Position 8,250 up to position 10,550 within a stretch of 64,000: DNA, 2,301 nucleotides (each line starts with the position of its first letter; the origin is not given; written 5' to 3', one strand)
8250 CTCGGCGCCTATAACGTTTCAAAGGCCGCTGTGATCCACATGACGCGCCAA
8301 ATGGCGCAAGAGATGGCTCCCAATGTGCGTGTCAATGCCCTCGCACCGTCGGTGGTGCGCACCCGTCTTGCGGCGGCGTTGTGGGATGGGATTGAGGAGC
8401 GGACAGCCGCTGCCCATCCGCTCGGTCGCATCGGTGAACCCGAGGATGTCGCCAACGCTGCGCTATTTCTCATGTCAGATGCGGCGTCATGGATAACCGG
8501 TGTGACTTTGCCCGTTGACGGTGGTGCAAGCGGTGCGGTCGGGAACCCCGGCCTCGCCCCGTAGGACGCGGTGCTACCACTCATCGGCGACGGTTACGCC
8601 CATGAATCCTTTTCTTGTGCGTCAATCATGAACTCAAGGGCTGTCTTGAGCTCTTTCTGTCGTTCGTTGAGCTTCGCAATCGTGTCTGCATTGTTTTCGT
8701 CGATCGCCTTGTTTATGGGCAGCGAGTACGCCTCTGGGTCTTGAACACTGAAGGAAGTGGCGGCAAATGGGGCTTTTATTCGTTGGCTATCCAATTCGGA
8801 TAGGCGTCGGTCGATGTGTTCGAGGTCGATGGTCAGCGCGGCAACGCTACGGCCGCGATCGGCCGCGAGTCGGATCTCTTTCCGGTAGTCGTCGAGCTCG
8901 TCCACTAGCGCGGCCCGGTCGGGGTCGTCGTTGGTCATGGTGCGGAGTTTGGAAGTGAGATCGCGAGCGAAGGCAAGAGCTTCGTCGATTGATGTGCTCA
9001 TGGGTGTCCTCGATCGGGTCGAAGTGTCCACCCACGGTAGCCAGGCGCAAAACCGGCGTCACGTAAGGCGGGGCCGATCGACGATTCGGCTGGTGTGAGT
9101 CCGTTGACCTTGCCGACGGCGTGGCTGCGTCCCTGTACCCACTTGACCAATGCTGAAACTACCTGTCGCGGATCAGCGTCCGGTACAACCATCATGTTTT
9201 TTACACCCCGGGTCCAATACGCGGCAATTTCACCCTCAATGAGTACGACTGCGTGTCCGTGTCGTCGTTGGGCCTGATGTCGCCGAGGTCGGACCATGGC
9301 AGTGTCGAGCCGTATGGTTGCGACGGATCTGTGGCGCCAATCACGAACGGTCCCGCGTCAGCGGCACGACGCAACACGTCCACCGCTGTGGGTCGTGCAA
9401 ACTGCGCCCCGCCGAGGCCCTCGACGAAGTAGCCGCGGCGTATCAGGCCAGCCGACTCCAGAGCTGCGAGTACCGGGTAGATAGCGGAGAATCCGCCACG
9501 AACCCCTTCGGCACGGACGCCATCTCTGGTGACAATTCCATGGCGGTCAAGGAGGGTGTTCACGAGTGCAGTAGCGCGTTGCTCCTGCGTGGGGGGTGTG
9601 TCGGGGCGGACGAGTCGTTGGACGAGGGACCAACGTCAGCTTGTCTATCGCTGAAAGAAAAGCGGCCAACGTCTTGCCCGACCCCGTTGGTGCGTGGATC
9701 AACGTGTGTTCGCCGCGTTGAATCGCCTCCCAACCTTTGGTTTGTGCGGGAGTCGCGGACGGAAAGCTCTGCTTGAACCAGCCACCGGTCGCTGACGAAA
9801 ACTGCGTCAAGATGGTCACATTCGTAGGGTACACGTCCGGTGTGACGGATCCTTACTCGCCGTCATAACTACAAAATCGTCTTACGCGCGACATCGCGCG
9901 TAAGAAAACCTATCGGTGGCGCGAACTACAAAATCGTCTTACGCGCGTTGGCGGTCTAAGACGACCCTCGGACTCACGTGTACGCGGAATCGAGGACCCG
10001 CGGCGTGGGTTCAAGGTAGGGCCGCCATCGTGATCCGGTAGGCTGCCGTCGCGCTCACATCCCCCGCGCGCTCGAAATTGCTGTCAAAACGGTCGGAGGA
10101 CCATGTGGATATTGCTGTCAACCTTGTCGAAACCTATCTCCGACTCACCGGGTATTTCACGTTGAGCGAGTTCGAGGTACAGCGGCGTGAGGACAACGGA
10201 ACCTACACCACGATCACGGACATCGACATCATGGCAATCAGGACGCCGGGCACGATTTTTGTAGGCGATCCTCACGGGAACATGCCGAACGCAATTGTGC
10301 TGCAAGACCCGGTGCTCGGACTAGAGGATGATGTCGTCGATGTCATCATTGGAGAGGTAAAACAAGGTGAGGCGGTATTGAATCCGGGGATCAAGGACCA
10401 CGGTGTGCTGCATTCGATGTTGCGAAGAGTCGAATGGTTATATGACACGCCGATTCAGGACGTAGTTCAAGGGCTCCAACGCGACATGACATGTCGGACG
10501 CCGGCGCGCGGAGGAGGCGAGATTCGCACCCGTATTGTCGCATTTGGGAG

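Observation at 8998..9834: Lhr helicase reduced to a 0.84-kb multi-frame remnant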

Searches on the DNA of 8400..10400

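Call 31: search_rna_families(source=window, start=8400, end=10400, threshold=evalue, max_evalue=1)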
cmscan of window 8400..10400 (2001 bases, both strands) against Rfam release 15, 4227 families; matches with E-value up to 1: 0.
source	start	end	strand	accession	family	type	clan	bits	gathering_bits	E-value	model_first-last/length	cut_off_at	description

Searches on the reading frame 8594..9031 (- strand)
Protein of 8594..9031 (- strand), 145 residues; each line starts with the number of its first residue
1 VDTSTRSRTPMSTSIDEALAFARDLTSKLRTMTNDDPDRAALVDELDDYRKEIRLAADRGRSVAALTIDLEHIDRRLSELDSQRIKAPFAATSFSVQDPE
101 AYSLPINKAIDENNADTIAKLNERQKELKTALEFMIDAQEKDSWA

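Call 16: search_protein_families(library=pfam, proteins=[window:8594-9031:-], max_evalue=0.001)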
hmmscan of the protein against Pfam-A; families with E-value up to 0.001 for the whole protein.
window:8594-9031:- (145 aa): 0 families

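Call 29: search_protein_families(library=ncbifam, proteins=[window:8594-9001:-], max_evalue=0.01)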
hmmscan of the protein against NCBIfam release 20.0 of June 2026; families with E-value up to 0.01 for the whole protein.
window:8594-9001:- (135 aa): 0 families

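Call 40: find_homologous_proteins(query=window:8594-9001:-, max_evalue=0.001)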
Query window:8594-9001:- (135 aa): 3 proteins with E <= 0.001 among 69 candidates.
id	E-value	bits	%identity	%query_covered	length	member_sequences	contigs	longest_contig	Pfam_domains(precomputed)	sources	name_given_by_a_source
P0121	5.3e-75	267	96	100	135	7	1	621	-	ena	-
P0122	8.5e-41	157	62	96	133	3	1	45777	-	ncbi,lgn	-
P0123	2.1e-40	156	60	96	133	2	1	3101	-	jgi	jgi:hypothetical protein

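Call 41: find_encoding_contigs(protein=P0122, flank=8000, max_places=4)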
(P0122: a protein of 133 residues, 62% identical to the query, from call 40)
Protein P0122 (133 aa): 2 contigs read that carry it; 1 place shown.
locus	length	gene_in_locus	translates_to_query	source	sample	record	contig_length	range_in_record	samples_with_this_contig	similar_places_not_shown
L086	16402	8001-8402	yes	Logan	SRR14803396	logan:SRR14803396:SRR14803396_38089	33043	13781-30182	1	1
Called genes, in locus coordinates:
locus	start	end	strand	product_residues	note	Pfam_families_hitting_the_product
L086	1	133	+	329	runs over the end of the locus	PF07728:AAA_5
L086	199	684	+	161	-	PF04461:YajQ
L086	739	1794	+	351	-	PF18306:LDcluster4, PF03641:Lysine_decarbox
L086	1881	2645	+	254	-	PF04978:MST (weak), PF11716:MDMPI_N, PF12867:DinB_2 (weak)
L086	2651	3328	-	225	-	-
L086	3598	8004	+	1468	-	PF00270:DEAD, PF04851:ResIII, PF00271:Helicase_C, PF19306:WHD_Lhr, PF08494:DEAD_assoc, PF23236:WHD_2nd_Lhr, PF23235:WHD_3rd_Lhr, PF23234:WHD_4th_Lhr, +1 more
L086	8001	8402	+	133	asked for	-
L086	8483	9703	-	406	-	PF00672:HAMP, PF00512:HisKA, PF02518:HATPase_c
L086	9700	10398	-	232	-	PF00072:Response_reg, PF00486:Trans_reg_C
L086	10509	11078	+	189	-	PF00582:Usp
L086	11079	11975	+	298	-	PF00561:Abhydrolase_1, PF12146:Hydrolase_4, PF12697:Abhydrolase_6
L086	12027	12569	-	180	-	PF00293:NUDIX, PF14815:NUDIX_4 (weak)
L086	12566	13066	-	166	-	-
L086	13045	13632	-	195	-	-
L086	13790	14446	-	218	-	-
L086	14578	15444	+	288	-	PF21948:LplA-B_cat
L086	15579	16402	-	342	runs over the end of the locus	PF13442:Cytochrome_CBB3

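Call 42: find_encoding_contigs(protein=P0123, flank=8000, max_places=4)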
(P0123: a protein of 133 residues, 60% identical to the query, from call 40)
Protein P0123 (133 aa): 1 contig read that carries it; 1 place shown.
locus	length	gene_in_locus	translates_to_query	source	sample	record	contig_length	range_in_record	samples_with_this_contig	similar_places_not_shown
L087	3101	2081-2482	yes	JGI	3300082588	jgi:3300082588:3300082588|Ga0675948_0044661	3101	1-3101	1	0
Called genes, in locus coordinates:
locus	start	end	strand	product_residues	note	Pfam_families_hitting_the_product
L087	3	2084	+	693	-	?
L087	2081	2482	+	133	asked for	-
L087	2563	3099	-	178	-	?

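Call 52: find_homologous_proteins(query=L086:3784-5097:+, max_evalue=1e-60)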
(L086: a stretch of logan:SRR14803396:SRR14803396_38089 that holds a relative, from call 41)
Query L086:3784-5097:+ (438 aa): 6717 proteins with E <= 1e-60 among 8000 candidates; the best 120 are listed.
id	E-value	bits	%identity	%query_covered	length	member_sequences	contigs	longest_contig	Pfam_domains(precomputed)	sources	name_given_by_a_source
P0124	2.2e-181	621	68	98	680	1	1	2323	PF00270.36,PF00271.38,PF19306.6,PF08494.17,PF04851.22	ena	-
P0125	7.9e-179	613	66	100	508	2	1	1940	PF00270.36,PF00271.38,PF19306.6,PF04851.22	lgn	-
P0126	3.1e-178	611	66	100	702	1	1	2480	PF00270.36,PF00271.38,PF19306.6,PF08494.17,PF04851.22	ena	-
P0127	7.1e-177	607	65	100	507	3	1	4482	PF00270.36,PF00271.38,PF19306.6,PF04851.22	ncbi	ncbi:MAG: DEAD/DEAH box helicase, partial [Acidimicrobiia bacterium]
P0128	2.5e-176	605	65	100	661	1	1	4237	PF00270.36,PF00271.38,PF19306.6,PF04851.22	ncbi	ncbi:MAG: DEAD/DEAH box helicase, partial [Acidimicrobiia bacterium]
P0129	2.7e-176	605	65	100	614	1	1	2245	PF00270.36,PF00271.38,PF19306.6,PF04851.22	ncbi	ncbi:MAG: DEAD/DEAH box helicase, partial [Acidimicrobiia bacterium]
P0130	2.7e-175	601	66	99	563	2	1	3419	PF00270.36,PF00271.38,PF19306.6,PF04851.22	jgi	jgi:ATP-dependent Lhr-like helicase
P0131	1.9e-174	599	65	100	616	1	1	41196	PF00270.36,PF00271.38,PF19306.6,PF04851.22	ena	-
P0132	1.5e-169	582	63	100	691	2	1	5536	PF00270.36,PF00271.38,PF19306.6,PF08494.17,PF04851.22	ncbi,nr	ncbi:MAG TPA: DEAD/DEAH box helicase, partial [Acidimicrobiia bacterium]|nr:DEAD/DEAH box helicase [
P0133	1.8e-169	582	65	99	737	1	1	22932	PF00270.36,PF00271.38,PF19306.6,PF08494.17,PF04851.22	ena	-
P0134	8.3e-169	580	64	100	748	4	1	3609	PF00270.36,PF00271.38,PF19306.6,PF08494.17,PF04851.22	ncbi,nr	ncbi:MAG TPA: DEAD/DEAH box helicase, partial [Acidimicrobiia bacterium]|nr:DEAD/DEAH box helicase [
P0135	9.1e-168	577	64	99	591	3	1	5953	PF00270.36,PF00271.38,PF19306.6,PF04851.22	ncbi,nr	ncbi:MAG: DEAD/DEAH box helicase, partial [Acidimicrobiia bacterium]|nr:DEAD/DEAH box helicase [Acid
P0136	2.3e-167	575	63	100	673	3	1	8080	PF00270.36,PF00271.38,PF19306.6,PF04851.22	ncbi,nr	ncbi:MAG TPA: DEAD/DEAH box helicase, partial [Acidimicrobiia bacterium]|nr:DEAD/DEAH box helicase [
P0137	2.5e-165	569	64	96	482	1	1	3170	PF00270.36,PF00271.38,PF19306.6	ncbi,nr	ncbi:MAG: putative ATP-dependent helicase Lhr, partial [Actinobacteria bacterium]|nr:putative ATP-de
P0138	1.2e-163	563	67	91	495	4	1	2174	PF00270.36,PF00271.38,PF19306.6,PF04851.22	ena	-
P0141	3.5e-161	555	68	88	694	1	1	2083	PF00270.36,PF04313.21,PF18766.8,PF00271.38,PF19306.6,PF04851.22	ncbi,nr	ncbi:MAG: DEAD/DEAH box helicase, partial [Acidobacteria bacterium]|nr:DEAD/DEAH box helicase [Acido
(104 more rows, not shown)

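Call 53: find_encoding_contigs(protein=P0141, flank=5000, max_places=4)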
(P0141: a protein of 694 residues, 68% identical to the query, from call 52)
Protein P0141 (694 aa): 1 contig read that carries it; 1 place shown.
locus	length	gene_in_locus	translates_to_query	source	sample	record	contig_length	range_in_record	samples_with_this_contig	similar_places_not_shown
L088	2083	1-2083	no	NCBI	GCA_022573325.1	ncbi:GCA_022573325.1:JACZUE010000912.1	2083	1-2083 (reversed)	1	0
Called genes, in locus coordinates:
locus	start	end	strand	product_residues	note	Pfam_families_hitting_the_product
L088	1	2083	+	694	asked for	PF00270:DEAD, PF04851:ResIII (faint), PF00271:Helicase_C, PF19306:WHD_Lhr, PF04313:HSDR_N, PF18766:SWI2_SNF2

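Call 54: find_encoding_contigs(protein=P0124, flank=5000, max_places=4)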
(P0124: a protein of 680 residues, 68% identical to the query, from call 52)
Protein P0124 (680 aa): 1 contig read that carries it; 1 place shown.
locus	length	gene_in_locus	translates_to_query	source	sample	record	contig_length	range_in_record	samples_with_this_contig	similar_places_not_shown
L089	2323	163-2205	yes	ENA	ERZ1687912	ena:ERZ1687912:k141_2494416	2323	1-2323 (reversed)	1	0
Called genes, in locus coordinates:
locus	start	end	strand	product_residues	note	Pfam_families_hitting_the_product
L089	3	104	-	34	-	?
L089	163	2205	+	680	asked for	PF04851:ResIII, PF00270:DEAD, PF00271:Helicase_C, PF19306:WHD_Lhr, PF08494:DEAD_assoc (weak)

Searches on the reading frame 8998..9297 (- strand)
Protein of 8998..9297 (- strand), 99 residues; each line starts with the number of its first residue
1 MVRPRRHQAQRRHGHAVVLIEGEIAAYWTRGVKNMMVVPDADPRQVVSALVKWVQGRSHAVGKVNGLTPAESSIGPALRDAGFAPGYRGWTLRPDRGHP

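Call 3: search_protein_families(library=pfam, proteins=[window:8998-9297:-], max_evalue=0.1)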
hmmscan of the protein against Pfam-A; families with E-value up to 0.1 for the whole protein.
window:8998-9297:- (99 aa): 0 families

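Call 6: search_solved_structures(query=window:8998-9297:-, max_evalue=0.01, show_alignments=2)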
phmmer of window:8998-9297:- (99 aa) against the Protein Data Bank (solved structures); distinct sequences matched with E-value up to 0.01: 0.

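Call 29: search_protein_families(library=ncbifam, proteins=[window:8998-9297:-], max_evalue=0.01)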
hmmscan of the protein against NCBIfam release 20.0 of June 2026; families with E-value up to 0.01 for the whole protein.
window:8998-9297:- (99 aa): 1 family
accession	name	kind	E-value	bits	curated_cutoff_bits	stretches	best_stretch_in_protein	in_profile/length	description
NF007284.0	PRK09751.1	equivalog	0.0053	14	1496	1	9-89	1448-1534/1538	ATP-dependent helicase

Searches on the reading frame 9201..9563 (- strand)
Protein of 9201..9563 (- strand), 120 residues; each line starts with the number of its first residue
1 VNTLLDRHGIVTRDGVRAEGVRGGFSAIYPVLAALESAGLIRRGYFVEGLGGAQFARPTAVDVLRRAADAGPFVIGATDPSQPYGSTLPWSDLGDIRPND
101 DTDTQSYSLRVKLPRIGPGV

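Call 3: search_protein_families(library=pfam, proteins=[window:9201-9563:-], max_evalue=0.1)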
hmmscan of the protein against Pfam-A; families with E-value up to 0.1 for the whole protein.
window:9201-9563:- (120 aa): 1 family
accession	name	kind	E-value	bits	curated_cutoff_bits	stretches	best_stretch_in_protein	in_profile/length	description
PF23234.1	WH4_Lhr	-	1.7e-28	98.5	27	1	2-70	13-81/87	Large helicase-related protein, winged-helix domain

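Call 5: search_solved_structures(query=window:9201-9563:-, max_evalue=0.01, show_alignments=2)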
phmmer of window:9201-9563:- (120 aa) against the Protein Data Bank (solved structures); distinct sequences matched with E-value up to 0.01: 1.
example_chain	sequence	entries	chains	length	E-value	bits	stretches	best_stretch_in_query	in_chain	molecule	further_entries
7lhl_A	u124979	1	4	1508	1.1e-22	83.7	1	3-92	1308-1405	ATP-dependent DNA helicase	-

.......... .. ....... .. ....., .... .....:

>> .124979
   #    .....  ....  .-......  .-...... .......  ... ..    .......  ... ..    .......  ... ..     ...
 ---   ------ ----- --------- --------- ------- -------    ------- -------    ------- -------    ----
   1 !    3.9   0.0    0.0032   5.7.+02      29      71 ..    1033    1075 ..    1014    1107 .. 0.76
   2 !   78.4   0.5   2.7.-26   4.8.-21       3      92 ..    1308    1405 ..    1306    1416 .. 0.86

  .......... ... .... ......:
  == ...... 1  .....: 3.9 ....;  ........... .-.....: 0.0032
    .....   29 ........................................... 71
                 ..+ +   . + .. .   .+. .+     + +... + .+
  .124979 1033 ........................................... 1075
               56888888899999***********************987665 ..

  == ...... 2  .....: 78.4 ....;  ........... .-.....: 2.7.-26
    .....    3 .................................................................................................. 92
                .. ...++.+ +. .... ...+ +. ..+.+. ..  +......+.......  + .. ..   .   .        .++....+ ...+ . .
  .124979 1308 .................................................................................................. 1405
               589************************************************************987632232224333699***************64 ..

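Call 29: search_protein_families(library=ncbifam, proteins=[window:9201-9563:-], max_evalue=0.01)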
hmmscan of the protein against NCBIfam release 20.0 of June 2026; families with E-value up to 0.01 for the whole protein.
window:9201-9563:- (120 aa): 1 family
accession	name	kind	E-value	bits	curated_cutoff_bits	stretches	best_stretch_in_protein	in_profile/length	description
NF007284.0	PRK09751.1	equivalog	1.6e-20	72.1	1496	1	3-91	1345-1440/1538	ATP-dependent helicase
